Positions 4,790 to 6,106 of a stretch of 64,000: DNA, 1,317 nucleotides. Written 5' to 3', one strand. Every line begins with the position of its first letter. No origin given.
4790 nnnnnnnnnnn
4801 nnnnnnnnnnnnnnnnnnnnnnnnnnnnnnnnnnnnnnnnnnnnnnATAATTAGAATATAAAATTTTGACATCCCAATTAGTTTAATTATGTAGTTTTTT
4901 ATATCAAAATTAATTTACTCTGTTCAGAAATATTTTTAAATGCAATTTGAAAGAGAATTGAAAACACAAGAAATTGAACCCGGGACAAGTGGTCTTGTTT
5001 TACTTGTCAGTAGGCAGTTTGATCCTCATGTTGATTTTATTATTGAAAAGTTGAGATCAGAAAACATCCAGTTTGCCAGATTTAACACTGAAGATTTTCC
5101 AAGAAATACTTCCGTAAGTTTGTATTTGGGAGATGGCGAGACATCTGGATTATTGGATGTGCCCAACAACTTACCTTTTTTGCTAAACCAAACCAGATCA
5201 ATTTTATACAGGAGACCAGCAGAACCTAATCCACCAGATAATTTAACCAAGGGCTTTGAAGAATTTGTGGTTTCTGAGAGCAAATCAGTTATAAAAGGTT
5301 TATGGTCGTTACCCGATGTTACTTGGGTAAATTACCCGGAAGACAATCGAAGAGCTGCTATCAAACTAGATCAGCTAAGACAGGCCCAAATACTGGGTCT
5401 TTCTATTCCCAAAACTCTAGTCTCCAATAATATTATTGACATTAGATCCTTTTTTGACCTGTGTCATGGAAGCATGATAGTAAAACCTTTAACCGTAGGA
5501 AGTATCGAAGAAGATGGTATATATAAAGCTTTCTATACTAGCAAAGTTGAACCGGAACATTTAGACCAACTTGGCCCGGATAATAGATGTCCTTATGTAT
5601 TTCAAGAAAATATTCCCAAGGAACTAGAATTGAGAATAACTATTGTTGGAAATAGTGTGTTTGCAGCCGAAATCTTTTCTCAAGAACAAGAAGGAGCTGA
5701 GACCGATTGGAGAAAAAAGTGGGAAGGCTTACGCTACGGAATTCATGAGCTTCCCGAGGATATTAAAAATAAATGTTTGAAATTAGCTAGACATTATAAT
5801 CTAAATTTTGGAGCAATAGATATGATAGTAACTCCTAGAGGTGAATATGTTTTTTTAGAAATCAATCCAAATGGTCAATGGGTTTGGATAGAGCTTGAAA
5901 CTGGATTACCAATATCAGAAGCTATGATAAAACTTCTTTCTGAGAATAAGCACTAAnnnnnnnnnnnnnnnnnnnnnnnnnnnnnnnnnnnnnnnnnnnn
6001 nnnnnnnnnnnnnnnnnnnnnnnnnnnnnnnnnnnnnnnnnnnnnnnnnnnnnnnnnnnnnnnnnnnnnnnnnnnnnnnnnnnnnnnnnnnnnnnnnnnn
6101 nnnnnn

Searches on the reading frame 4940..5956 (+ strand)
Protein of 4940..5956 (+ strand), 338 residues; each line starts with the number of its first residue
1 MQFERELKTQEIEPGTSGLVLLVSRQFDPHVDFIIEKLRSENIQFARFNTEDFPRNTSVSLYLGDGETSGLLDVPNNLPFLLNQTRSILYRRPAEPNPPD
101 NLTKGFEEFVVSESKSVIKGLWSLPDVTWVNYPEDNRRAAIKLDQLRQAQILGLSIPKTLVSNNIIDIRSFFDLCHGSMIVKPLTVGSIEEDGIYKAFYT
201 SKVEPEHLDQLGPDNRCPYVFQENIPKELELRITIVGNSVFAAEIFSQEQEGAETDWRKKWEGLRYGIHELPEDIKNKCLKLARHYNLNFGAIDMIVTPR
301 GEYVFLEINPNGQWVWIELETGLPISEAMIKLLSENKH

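Call 3: search_protein_families(library=pfam, proteins=[window:4940-5956:+], max_evalue=0.1)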
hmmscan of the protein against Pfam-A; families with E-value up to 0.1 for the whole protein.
window:4940-5956:+ (338 aa): 2 families
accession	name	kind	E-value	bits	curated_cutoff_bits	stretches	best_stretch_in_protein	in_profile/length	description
PF21068.3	ATPgraspMvdD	-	1.7e-11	44.7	27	1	20-133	2-117/121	MvdD pre-ATP grasp domain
PF08443.16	RimK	-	0.00014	21.9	21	1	229-332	88-187/188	RimK-like ATP-grasp domain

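Call 4: search_protein_families(library=ncbifam, proteins=[window:4940-5956:+], max_evalue=0.1)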
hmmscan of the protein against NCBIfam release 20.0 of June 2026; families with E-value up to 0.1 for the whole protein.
window:4940-5956:+ (338 aa): 14 families
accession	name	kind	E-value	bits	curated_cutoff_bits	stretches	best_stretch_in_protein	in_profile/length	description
TIGR04187.1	GRASP_SAV_5884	subfamily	8.2e-77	258.5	350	1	20-333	2-311/312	ATP-grasp ribosomal peptide maturase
TIGR04184.1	ATPgraspMvdD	equivalog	4.7e-70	236.3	475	1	30-333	12-319/321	MvdD family ATP-grasp ribosomal peptide maturase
TIGR04185.1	ATPgraspMvdC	equivalog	3.5e-69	233.4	425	1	20-333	1-316/318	MvdC family ATP-grasp ribosomal peptide maturase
TIGR04192.1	GRASP_w_spasm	equivalog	2.3e-30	106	230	1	21-317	2-302/318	grasp-with-spasm system ATP-grasp peptide maturase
TIGR00768.1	rimK_fam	subfamily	9.3e-10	38.3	143.4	1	149-331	95-274/276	RimK family alpha-L-glutamate ligase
NF040720.1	MptN_Meth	equivalog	2.1e-06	27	350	1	127-332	87-289/291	tetrahydromethanopterin:alpha-L-glutamate ligase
TIGR02144.1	LysX_arch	equivalog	0.0019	17.3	275.6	1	219-333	165-275/281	lysine biosynthesis protein LysX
TIGR04356.1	grasp_GAK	hypoth_equivalog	0.0034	16.5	300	1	147-307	108-257/287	GAK system ATP-grasp enzyme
TIGR01380.1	glut_syn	equivalog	0.0051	15.9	299.05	1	128-185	110-162/312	glutathione synthase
NF005315.0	PRK06849.1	equivalog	0.01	14.9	406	1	142-226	117-195/389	hypothetical protein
NF003573.0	PRK05246.1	equivalog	0.014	14.2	272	1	127-185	110-163/316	glutathione synthase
TIGR01205.1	D_ala_D_alaTIGR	subfamily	0.035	13.1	245.65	1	174-311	144-286/318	D-alanine--D-alanine ligase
TIGR01327.1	PGDH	equivalog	0.066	12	454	1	143-209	187-254/525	phosphoglycerate dehydrogenase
NF011270.0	PRK14677.1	equivalog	0.07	13.5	124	0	276-309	16-50/108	hypothetical protein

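Call 8: find_homologous_proteins(query=window:4940-5956:+, max_evalue=1e-20)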
Query window:4940-5956:+ (338 aa): 1884 proteins with E <= 1e-20 among 3730 candidates; the best 120 are listed.
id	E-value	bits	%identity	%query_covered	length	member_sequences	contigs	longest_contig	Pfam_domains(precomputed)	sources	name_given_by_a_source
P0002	1.0e-227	773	100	100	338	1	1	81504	PF21068.4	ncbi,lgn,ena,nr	ncbi:hypothetical protein GYA49_04545 [Candidatus Beckwithbacteria bacterium]|nr:hypothetical protei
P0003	2.4e-91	324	48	96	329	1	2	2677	PF08443.17,PF21068.4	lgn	-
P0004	1.4e-90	322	49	95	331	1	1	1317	PF08443.17,PF21068.4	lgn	-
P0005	2.3e-89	318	46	97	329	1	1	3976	PF08443.17,PF21068.4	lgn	-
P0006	1.1e-88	316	48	94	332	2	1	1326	PF08443.17,PF21068.4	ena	-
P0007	2.7e-88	314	47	95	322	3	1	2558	PF08443.17,PF21068.4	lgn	-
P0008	4.5e-88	313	48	99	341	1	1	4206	PF21068.4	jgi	-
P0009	5.0e-88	313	46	99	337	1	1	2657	PF08443.17,PF21068.4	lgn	-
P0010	8.0e-88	313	50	93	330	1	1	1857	PF08443.17,PF21068.4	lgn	-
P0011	9.6e-88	312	46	97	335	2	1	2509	PF08443.17,PF21068.4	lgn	-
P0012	1.6e-87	312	48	93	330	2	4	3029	PF08443.17,PF21068.4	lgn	-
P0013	3.0e-87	311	47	93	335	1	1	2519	PF08443.17,PF21068.4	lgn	-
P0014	3.1e-87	311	47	94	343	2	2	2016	PF08443.17,PF21068.4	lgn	-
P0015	4.2e-87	310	47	94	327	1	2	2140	PF08443.17,PF21068.4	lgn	-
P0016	9.4e-87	309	48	95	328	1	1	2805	PF08443.17,PF21068.4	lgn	-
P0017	2.9e-86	307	47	94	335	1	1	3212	PF08443.17,PF21068.4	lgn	-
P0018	2.9e-86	307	49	93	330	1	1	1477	PF08443.17,PF21068.4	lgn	-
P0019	4.9e-86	307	46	96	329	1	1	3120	PF08443.17,PF21068.4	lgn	-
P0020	8.9e-86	306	47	93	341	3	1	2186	PF08443.17,PF21068.4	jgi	-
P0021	9.1e-86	306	46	98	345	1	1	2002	PF08443.17,PF21068.4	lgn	-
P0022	6.2e-85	303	47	94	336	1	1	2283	PF08443.17,PF21068.4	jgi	-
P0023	6.8e-85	303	46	96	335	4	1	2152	PF08443.17,PF21068.4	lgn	-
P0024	7.1e-85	303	46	98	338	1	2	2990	PF21068.4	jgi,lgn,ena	-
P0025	1.6e-84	302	47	94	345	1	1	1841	PF21068.4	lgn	-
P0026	4.6e-84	300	47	95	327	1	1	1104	PF08443.17,PF21068.4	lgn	-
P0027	9.0e-84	299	45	93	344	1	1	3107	PF08443.17,PF21068.4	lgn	-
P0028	2.2e-83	298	44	96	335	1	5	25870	PF08443.17,PF21068.4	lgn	-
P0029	5.4e-82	293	44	93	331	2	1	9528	PF08443.17,PF21068.4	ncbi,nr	ncbi:MAG: hypothetical protein QMD92_04420 [bacterium]|nr:hypothetical protein [bacterium]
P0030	6.1e-81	290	46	98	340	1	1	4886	PF21068.4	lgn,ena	-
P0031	6.1e-81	290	44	97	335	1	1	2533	PF08443.17,PF21068.4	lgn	-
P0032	9.2e-81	289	46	93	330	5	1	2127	PF08443.17,PF21068.4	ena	-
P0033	1.1e-80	289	45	93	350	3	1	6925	PF08443.17,PF21068.4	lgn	-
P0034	2.7e-80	288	44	93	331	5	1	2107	PF08443.17,PF21068.4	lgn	-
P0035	5.7e-80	287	42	94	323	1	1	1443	PF21068.4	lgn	-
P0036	3.4e-79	284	44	99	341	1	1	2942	PF08443.17,PF21068.4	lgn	-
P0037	6.3e-79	283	45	93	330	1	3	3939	PF08443.17,PF21068.4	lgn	-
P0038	1.9e-78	282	44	97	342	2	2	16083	PF08443.17,PF21068.4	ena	-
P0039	2.6e-78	281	44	93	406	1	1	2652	PF08443.17,PF21068.4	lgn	-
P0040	3.7e-78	281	45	94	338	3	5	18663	PF08443.17,PF21068.4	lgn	-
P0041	9.0e-78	280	43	94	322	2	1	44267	PF21068.4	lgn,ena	-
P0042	2.4e-77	278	44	94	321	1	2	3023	PF08443.17,PF21068.4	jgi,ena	-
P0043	4.4e-77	277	42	94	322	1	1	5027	PF21068.4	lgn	-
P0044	9.6e-77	276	44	93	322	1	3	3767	PF21068.4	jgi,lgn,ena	-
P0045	3.9e-76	274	43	94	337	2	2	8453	PF08443.17,PF21068.4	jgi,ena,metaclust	metaclust:\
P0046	1.1e-75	273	43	94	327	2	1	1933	PF21068.4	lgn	-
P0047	8.4e-75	270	43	93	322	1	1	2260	PF21068.4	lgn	-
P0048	5.3e-74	267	46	89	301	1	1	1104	PF02955.22,PF08443.17,PF21068.4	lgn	-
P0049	9.5e-74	266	42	93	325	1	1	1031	PF21068.4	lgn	-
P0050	2.6e-73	265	43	93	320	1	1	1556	PF08443.17,PF21068.4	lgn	-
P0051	2.5e-72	262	41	93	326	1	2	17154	PF21068.4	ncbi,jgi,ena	-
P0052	3.7e-72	261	42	94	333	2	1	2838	PF21068.4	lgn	-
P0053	6.2e-71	257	43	93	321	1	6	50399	PF08443.17,PF21068.4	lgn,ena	-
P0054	1.1e-70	256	42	93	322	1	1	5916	PF21068.4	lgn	-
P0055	1.9e-70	255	44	94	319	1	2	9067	PF02955.22,PF21068.4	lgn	-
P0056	2.5e-70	255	42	93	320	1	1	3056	PF08443.17,PF21068.4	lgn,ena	-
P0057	6.6e-70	254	42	93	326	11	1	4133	PF21068.4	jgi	jgi:glutathione synthase/RimK-type ligase-like ATP-grasp enzyme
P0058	8.3e-70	253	40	95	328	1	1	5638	PF21068.4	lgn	-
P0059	8.3e-70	253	39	93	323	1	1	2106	PF08443.17,PF21068.4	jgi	-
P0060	8.9e-70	253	42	93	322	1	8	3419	PF08443.17,PF21068.4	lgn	-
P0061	1.1e-69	253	39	93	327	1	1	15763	PF08443.17,PF21068.4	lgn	-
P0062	1.2e-69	253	40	93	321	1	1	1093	PF08443.17,PF21068.4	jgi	jgi:glutathione synthase/RimK-type ligase-like ATP-grasp enzyme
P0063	1.4e-69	253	41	93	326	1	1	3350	PF21068.4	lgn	-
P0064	2.1e-69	252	42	94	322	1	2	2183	PF08443.17,PF21068.4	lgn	-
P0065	3.3e-69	251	43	93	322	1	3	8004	PF21068.4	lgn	-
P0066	3.3e-69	251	42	93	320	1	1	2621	PF08443.17,PF21068.4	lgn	-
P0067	3.6e-69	251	41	94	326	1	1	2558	PF21068.4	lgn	-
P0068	8.0e-69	250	47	74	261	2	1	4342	PF08443.17,PF21068.4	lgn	-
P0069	9.6e-69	250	42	93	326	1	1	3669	PF21068.4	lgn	-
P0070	1.1e-68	250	41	93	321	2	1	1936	PF08443.17,PF21068.4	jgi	-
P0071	1.2e-68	250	40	93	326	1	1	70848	PF21068.4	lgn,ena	-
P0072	3.9e-68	248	40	94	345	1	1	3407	PF21068.4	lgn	-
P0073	4.4e-68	248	42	93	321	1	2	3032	PF21068.4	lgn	-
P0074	6.9e-68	247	42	93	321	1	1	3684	PF21068.4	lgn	-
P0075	7.3e-68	247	42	94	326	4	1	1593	PF08443.17,PF21068.4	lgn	-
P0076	7.7e-68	247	41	93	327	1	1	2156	PF21068.4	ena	-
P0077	9.4e-68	247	40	93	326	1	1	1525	PF21068.4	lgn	-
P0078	1.0e-67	246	42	93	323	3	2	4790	PF21068.4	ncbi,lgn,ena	-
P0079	1.8e-67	246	41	93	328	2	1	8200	PF21068.4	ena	-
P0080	2.1e-67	245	40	93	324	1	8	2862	PF08443.17,PF21068.4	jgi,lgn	jgi:glutathione synthase/RimK-type ligase-like ATP-grasp enzyme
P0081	2.1e-67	245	37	94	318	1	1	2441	PF08443.17,PF21068.4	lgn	-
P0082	2.3e-67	245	42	94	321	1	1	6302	PF21068.4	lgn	-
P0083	4.3e-67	244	42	94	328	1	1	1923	PF21068.4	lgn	-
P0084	4.7e-67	244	41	93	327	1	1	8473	PF21068.4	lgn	-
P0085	6.5e-67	244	42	94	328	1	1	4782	PF21068.4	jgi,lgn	jgi:glutathione synthase/RimK-type ligase-like ATP-grasp enzyme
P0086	7.3e-67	244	40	94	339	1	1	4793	PF21068.4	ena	-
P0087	8.7e-67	243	39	94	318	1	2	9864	PF08443.17,PF21068.4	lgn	-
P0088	1.5e-66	243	39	93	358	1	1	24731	PF21068.4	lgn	-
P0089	1.6e-66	243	42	94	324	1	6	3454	PF08443.17,PF21068.4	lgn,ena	-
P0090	2.4e-66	242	40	94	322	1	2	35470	PF21068.4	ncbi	-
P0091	2.5e-66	242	42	93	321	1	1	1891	PF21068.4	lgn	-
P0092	3.1e-66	242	42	93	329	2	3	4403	PF21068.4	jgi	-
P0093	4.5e-66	241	41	94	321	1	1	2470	PF08443.17,PF21068.4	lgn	-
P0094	6.9e-66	240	40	93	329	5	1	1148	PF21068.4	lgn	-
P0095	1.0e-65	240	40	94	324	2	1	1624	PF08443.17,PF21068.4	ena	-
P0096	1.1e-65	240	38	94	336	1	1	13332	PF21068.4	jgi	jgi:glutathione synthase/RimK-type ligase-like ATP-grasp enzyme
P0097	1.6e-65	239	40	93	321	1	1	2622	PF21068.4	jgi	jgi:ATP-grasp ribosomal peptide maturase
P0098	1.7e-65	239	42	93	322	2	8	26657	PF21068.4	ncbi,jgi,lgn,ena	jgi:glutathione synthase/RimK-type ligase-like ATP-grasp enzyme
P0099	1.8e-65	239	40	92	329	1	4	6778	PF21068.4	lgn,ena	-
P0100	2.0e-65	239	40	96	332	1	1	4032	PF21068.4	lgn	-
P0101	2.2e-65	239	39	95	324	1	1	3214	PF21068.4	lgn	-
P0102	2.6e-65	239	37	93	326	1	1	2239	PF21068.4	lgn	-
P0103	2.6e-65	239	40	94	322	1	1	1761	PF08443.17,PF21068.4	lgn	-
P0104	3.4e-65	238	40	94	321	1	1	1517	PF08443.17,PF21068.4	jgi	jgi:glutathione synthase/RimK-type ligase-like ATP-grasp enzyme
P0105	3.6e-65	238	42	93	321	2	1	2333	PF08443.17,PF21068.4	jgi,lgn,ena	-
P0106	4.2e-65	238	39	93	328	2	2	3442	PF08443.17,PF21068.4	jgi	jgi:glutathione synthase/RimK-type ligase-like ATP-grasp enzyme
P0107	4.8e-65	238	40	93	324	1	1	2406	PF08443.17,PF21068.4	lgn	-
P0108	5.4e-65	238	38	95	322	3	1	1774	PF21068.4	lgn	-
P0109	6.8e-65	237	41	94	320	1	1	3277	PF08443.17,PF21068.4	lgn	-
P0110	8.9e-65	237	40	94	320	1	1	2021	PF08443.17,PF21068.4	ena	-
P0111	9.3e-65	237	40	94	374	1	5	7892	PF21068.4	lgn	-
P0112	9.6e-65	237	40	88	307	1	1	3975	PF21068.4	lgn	-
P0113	1.0e-64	237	40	95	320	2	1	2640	PF21068.4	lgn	-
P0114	1.3e-64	236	40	94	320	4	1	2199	PF21068.4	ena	-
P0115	1.4e-64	236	40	91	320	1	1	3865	PF08443.17,PF21068.4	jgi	-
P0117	2.3e-64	235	40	95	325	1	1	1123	PF08443.17,PF21068.4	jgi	jgi:glutathione synthase/RimK-type ligase-like ATP-grasp enzyme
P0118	2.3e-64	235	40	95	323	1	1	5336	PF21068.4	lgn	-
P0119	2.5e-64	235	39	94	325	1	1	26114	PF08443.17,PF21068.4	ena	-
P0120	3.0e-64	235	41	85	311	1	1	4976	PF08443.17,PF21068.4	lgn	-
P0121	3.2e-64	235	40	93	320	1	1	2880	PF21068.4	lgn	-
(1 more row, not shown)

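Call 9: find_encoding_contigs(protein=P0028, flank=6000, max_places=3)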
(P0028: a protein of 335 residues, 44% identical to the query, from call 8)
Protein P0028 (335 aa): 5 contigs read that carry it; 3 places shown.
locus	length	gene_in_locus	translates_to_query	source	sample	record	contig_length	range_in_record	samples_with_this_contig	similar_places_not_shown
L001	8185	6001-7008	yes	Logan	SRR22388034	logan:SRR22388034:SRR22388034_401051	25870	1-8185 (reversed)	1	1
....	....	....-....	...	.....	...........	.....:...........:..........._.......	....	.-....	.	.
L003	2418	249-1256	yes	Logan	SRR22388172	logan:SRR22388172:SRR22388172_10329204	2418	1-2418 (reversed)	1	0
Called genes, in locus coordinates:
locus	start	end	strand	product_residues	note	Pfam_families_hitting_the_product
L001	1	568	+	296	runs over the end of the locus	PF00483:NTP_transferase, PF12804:NTP_transf_3 (weak)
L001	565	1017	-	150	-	-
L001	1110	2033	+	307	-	PF01790:LGT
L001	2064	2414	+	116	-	PF01258:zf-dskA_traR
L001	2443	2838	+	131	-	PF00072:Response_reg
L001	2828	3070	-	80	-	-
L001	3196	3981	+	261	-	PF13560:HTH_31, PF01381:HTH_3 (weak)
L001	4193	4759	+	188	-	-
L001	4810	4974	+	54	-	-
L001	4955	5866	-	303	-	-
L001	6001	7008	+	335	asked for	PF21068:ATPgraspMvdD, PF08443:RimK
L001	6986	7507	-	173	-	-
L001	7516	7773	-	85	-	-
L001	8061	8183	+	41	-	?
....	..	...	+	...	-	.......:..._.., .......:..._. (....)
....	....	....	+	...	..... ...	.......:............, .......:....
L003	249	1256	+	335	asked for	PF21068:ATPgraspMvdD, PF08443:RimK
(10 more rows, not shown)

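Call 10: find_encoding_contigs(protein=P0029, flank=6000, max_places=2)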
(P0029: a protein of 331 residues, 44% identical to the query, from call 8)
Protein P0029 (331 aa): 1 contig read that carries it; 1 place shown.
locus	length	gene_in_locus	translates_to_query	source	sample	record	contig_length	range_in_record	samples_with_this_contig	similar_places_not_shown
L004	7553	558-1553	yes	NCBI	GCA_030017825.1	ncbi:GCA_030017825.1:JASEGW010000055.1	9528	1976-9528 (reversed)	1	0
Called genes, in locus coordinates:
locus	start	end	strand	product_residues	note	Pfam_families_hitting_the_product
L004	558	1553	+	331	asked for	PF21068:ATPgraspMvdD, PF08443:RimK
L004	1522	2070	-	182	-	-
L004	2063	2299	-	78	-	-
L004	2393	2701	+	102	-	-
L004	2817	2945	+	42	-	-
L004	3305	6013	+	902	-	PF04313:HSDR_N (faint), PF13588:HSDR_N_2 (weak), PF02384:N6_Mtase, PF20473:MmeI_Mtase, PF07669:Eco57I, PF12950:TaqI_C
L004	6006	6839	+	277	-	PF14267:DUF4357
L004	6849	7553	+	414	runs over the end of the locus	PF09903:DUF2130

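Call 11: find_encoding_contigs(protein=P0038, flank=6000, max_places=2)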
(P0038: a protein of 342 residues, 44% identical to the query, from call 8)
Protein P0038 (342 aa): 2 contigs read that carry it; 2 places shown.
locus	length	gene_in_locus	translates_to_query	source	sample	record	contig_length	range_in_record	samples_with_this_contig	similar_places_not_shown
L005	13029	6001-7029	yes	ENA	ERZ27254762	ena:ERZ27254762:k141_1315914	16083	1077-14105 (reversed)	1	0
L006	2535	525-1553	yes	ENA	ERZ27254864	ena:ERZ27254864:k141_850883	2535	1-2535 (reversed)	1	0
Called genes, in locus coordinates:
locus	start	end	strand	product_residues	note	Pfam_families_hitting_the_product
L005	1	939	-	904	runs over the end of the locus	-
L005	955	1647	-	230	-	-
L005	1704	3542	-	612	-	-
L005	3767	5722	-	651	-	-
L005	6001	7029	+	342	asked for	PF21068:ATPgraspMvdD, PF08443:RimK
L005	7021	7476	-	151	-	-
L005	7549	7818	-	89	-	-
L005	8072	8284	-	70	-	PF12728:HTH_17, PF00376:MerR (weak), PF13411:MerR_1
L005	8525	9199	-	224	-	-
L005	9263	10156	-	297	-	-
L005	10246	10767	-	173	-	PF00293:NUDIX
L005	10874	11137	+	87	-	-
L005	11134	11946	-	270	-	PF00696:AA_kinase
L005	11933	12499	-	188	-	PF00293:NUDIX (faint)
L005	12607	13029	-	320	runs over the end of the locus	PF03808:Glyco_tran_WecG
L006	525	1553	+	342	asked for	PF21068:ATPgraspMvdD, PF08443:RimK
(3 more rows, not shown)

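Call 19: find_related_loci(query=A4, collection=genome_contigs, flank=4000)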
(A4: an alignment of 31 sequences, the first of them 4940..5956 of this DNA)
Query A4 (338 aa) in genome_contigs; peptide patterns used: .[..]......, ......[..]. (x = any residue, [..] = any of these).
600 stretches matched a pattern (row limit reached: there are more); 555 encode a relative of the query (tblastn E <= 1e-3); the best 80 are kept; 80 distinct loci.
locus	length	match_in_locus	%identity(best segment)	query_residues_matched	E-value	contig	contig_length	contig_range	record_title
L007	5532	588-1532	44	20-333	1e-86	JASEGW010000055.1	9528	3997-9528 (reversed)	MAG: bacterium isolate Yes70-06 NODE_55_length_9528_cov_12.321791, whole genome shotgun sequence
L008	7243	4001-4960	46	20-337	2e-83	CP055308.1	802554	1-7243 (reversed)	MAG: Candidatus Woesebacteria bacterium isolate Ch104a chromosome, complete genome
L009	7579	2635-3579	45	20-333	2e-80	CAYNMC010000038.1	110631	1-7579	MAG TPA_asm: uncultured Pseudomonadales bacterium isolate SRP231805_co4_157 genome assembly, contig: k141_28553, whole g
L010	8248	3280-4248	41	15-335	2e-73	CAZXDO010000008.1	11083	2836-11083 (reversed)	MAG TPA_asm: uncultured Candidatus Saccharibacteria bacterium isolate SRP067234_co1_334 genome assembly, contig: k99_200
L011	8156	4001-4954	41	19-333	3e-72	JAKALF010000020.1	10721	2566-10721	MAG: bacterium isolate WY5.bin119 NODE_10801_length_10721_cov_1.539928, whole genome shotgun sequence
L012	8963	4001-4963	38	15-333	2e-69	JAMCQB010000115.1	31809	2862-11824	MAG: Nitrospirae bacterium isolate FK_Sedi_A_Bin.59 NODE_2824_length_31809_cov_3.173, whole genome shotgun sequence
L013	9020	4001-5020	38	20-333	6e-69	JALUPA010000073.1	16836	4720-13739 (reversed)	MAG: Ardenticatenaceae bacterium isolate S146_maxbin2_scaf2bin.202 S146_NODE_1303_length_16836_cov_3.954815, whole genom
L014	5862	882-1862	38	12-336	1e-68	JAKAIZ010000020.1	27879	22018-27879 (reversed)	MAG: Nitrospirae bacterium isolate WY3.bin57 NODE_2603_length_27879_cov_2.493370, whole genome shotgun sequence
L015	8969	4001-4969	38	15-337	4e-68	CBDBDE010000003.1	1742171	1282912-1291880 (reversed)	MAG: Dehalococcoidia bacterium isolate 507f7452-7ab4-464d-beb7-7b563f49c2fc genome assembly, contig: contig_3, whole gen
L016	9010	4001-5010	42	4-338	6e-68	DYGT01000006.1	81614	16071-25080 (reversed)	MAG TPA_asm: Candidatus Microgenomatus sp. isolate BE2012_6_40_25 Afr_mines_BE2012_166_length_81614_cov_9_931448, whole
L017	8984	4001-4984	39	4-335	8e-68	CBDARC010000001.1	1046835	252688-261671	MAG: Terriglobus sp. isolate 7e4e5b05-d9c0-4260-b060-a9ae289b05e6 genome assembly, contig: contig_1, whole genome shotgu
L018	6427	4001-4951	37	16-334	2e-67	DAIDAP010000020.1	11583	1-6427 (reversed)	MAG TPA_asm: Chloroflexi bacterium isolate clean326 k141_264163, whole genome shotgun sequence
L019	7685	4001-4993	38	3-336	4e-66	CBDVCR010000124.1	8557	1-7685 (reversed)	MAG TPA_asm: uncultured bacterium isolate SRR22302368_binner23_Refined_11 genome assembly, contig: ERZ25747235.3926, who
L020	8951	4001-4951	39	19-333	7e-65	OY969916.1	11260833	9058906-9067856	MAG: uncultured Chloroflexia bacterium isolate MFD01916.bin.3.39 genome assembly, chromosome: 1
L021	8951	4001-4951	37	20-333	4e-65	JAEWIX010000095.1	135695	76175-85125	MAG: Proteobacteria bacterium isolate OH_PBrB_129 k127_977383, whole genome shotgun sequence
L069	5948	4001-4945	37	20-333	8e-58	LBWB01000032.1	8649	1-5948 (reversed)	MAG: Candidatus Woesebacteria bacterium GW2011_GWB1_39_12 UT24_C0032, whole genome shotgun sequence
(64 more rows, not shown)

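Call 38: find_related_loci(query=A4, collection=metagenome_contigs, flank=3000)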
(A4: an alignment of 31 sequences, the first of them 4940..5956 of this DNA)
Query A4 (338 aa) in metagenome_contigs; peptide patterns used: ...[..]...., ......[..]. (x = any residue, [..] = any of these).
600 stretches matched a pattern (row limit reached: there are more); 434 encode a relative of the query (tblastn E <= 1e-3); the best 80 are kept; 80 distinct loci.
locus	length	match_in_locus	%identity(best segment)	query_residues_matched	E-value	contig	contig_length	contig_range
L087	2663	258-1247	46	4-334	3e-93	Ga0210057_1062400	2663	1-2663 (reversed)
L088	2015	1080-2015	47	7-322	4e-91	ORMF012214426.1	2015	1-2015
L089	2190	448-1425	46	7-333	5e-89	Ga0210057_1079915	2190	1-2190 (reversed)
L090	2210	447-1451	44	9-337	2e-86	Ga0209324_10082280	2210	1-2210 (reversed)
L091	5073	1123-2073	42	19-335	1e-78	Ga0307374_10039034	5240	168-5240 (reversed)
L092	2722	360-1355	40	8-333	4e-80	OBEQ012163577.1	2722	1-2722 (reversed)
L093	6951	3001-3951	42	20-336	2e-77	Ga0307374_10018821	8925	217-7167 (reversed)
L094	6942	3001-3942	42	20-333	5e-75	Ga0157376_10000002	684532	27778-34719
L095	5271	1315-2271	40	18-336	1e-74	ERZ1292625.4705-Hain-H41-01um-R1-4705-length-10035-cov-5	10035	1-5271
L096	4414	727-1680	40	19-334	5e-73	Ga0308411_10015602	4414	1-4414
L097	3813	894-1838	42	20-333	4e-73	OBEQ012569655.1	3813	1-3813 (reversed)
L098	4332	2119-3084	40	19-335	4e-73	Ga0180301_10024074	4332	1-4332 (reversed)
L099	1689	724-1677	40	19-333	3e-75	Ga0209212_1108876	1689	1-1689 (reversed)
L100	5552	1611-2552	40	20-333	4e-70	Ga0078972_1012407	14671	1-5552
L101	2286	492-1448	39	19-335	6e-71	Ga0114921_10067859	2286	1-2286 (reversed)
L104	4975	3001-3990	40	11-336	8e-68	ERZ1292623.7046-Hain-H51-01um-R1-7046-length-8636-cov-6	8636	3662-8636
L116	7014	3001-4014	38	1-336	1e-64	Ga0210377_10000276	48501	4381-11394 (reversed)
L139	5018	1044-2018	38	15-334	1e-61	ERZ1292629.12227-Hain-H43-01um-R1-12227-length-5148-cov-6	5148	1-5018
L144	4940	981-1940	37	6-334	8e-61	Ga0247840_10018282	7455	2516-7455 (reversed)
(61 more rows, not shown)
